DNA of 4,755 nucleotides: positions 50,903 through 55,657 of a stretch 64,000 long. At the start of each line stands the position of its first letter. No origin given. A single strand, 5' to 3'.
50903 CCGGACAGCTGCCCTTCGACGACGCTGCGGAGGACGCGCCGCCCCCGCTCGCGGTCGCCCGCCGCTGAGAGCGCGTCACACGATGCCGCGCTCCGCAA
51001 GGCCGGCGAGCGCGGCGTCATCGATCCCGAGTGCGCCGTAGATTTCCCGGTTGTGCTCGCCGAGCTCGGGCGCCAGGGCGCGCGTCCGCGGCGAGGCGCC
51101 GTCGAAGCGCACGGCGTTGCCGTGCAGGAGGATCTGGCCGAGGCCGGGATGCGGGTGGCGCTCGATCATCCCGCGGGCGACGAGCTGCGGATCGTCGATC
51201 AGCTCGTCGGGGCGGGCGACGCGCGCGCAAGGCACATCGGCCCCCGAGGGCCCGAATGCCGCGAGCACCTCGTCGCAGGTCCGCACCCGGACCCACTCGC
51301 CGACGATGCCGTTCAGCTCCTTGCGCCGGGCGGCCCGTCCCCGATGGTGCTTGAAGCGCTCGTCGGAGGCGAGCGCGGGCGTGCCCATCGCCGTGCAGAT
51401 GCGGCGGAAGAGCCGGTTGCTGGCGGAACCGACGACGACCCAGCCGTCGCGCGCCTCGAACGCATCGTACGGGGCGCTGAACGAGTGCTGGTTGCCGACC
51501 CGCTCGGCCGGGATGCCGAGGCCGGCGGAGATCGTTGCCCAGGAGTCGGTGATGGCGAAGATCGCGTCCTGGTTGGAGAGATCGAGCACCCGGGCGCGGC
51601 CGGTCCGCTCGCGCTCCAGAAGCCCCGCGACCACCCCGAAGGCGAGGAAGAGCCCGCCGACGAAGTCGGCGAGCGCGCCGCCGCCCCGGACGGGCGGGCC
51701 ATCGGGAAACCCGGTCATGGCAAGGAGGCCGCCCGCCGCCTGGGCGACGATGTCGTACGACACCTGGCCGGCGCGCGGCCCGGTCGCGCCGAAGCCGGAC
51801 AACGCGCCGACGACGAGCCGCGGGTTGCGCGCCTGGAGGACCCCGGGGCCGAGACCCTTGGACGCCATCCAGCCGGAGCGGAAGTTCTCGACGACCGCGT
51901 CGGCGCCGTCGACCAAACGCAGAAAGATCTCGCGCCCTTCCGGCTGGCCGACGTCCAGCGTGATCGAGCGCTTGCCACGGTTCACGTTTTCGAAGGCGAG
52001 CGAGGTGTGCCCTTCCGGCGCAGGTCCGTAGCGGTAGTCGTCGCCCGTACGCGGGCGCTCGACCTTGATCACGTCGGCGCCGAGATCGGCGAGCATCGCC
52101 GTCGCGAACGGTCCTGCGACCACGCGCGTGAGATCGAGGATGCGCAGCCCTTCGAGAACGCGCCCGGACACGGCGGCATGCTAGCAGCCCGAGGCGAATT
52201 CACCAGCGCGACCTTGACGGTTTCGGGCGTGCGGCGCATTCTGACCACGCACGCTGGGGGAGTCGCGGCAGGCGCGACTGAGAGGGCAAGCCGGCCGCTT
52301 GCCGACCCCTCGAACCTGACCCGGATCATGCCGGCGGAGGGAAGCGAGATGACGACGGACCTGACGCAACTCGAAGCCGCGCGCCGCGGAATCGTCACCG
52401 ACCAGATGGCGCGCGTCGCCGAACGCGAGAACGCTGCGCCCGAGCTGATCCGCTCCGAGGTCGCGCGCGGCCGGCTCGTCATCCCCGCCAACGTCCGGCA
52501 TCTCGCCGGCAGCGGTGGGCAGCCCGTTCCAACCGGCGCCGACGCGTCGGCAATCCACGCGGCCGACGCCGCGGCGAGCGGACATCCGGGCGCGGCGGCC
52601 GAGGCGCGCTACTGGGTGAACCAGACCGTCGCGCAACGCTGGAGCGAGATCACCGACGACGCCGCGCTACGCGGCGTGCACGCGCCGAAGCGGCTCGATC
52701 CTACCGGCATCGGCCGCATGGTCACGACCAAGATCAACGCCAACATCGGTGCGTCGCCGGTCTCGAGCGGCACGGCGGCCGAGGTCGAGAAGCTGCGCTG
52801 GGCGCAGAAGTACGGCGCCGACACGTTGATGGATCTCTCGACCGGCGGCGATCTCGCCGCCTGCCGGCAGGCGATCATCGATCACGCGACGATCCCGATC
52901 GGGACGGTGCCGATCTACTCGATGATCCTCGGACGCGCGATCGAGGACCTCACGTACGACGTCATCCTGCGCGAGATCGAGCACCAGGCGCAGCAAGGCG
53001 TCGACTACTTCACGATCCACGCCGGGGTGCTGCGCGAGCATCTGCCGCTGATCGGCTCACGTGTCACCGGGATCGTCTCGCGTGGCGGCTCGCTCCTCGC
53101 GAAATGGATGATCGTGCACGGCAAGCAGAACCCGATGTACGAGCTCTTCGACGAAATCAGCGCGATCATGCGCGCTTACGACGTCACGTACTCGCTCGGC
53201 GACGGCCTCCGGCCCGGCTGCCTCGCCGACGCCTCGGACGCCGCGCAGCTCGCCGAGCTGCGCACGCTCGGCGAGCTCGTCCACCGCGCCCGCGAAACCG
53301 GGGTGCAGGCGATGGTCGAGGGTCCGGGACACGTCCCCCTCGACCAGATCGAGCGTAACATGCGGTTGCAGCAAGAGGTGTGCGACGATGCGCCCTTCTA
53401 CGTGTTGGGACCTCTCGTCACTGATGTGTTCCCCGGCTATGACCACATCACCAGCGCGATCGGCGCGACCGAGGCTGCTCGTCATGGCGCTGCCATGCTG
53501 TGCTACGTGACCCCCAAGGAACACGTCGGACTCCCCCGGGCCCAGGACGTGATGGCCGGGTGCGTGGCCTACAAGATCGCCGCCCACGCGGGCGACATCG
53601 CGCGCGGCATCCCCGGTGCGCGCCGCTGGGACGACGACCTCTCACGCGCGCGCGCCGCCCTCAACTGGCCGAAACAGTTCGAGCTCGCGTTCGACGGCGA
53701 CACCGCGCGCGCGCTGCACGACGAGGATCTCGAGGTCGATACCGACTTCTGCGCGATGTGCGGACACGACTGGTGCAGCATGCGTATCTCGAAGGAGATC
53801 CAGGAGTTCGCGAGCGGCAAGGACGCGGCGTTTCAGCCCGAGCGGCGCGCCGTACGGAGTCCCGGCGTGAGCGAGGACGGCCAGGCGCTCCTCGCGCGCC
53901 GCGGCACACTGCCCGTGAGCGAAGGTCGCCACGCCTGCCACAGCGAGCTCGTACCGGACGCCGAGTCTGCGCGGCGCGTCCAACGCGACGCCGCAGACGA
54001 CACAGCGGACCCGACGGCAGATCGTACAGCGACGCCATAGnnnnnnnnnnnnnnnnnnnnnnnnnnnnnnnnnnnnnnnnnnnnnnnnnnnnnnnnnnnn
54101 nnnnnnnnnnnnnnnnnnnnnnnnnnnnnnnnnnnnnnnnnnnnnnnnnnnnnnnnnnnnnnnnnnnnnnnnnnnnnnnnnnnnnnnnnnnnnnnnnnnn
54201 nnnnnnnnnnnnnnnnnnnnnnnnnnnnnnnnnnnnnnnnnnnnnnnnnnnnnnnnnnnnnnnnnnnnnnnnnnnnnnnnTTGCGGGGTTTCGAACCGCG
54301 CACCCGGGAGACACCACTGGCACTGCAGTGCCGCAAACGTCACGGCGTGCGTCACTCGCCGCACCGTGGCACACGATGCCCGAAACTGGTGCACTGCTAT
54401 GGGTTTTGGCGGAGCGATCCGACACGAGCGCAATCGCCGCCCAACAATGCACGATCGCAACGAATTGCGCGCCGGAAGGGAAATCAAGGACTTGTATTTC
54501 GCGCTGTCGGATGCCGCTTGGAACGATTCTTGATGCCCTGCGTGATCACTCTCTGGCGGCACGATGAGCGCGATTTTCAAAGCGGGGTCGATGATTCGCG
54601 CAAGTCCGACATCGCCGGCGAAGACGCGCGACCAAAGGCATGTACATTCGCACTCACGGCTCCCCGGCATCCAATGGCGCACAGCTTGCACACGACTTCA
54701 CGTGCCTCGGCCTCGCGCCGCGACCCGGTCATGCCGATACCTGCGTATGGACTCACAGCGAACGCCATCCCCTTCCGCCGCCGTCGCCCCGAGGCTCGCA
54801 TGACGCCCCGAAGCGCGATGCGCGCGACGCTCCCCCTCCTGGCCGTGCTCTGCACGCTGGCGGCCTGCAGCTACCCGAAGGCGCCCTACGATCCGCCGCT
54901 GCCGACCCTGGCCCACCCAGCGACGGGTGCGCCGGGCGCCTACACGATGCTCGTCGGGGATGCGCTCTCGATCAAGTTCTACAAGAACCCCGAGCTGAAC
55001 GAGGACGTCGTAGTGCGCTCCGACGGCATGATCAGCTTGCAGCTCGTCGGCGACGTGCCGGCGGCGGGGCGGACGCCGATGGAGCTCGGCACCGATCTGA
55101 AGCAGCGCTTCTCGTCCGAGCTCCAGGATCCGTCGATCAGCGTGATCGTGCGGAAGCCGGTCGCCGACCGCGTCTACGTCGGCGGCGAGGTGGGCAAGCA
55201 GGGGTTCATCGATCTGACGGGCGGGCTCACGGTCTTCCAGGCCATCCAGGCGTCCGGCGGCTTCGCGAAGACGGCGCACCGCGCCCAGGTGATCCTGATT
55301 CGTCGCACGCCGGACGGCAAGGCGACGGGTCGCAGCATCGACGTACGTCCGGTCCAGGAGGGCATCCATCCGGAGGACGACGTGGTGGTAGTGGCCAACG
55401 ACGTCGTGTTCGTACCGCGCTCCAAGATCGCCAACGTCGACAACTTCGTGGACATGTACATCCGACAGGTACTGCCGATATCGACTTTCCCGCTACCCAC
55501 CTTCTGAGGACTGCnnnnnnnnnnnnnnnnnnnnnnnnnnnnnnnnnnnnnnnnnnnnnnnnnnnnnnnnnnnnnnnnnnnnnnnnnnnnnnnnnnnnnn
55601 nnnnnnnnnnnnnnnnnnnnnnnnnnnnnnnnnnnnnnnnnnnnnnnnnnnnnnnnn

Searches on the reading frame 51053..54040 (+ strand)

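Call 42: search_protein_families(library=pfam, proteins=[window:51053-54040:+], max_evalue=0.001)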
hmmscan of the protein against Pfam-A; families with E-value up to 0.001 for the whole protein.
window:51053-54040:+ (995 aa): 1 family
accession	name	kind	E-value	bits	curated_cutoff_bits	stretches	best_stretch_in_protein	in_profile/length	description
PF01964.24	ThiC_Rad_SAM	-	3.6e-175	583.2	25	2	547-914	47-419/420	Radical SAM ThiC family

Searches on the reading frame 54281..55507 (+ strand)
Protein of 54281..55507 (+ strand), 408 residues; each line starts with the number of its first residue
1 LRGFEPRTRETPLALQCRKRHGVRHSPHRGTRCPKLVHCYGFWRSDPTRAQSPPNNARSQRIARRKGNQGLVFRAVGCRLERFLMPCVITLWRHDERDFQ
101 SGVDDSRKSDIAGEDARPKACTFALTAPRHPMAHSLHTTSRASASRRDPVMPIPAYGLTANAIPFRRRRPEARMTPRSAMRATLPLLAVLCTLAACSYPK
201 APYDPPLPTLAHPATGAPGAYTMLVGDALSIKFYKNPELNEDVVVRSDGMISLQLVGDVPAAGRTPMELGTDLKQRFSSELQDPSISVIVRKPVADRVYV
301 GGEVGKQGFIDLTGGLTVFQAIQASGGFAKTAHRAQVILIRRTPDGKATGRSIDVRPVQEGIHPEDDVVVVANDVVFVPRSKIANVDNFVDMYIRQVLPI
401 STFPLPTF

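Call 68: search_protein_families(library=pfam, proteins=[window:54281-55507:+], max_evalue=0.001)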
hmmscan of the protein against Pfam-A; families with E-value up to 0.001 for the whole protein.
window:54281-55507:+ (408 aa): 3 families
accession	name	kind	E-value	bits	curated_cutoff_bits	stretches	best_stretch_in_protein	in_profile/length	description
PF02563.21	Poly_export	-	7e-19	68.2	28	1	217-290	3-76/77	Polysaccharide biosynthesis/export protein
PF10531.15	SLBB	-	1.1e-11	44.9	27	1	297-350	1-53/55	SLBB domain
PF22461.2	SLBB_2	-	2.9e-08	34.1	27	1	297-378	2-79/79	SLBB domain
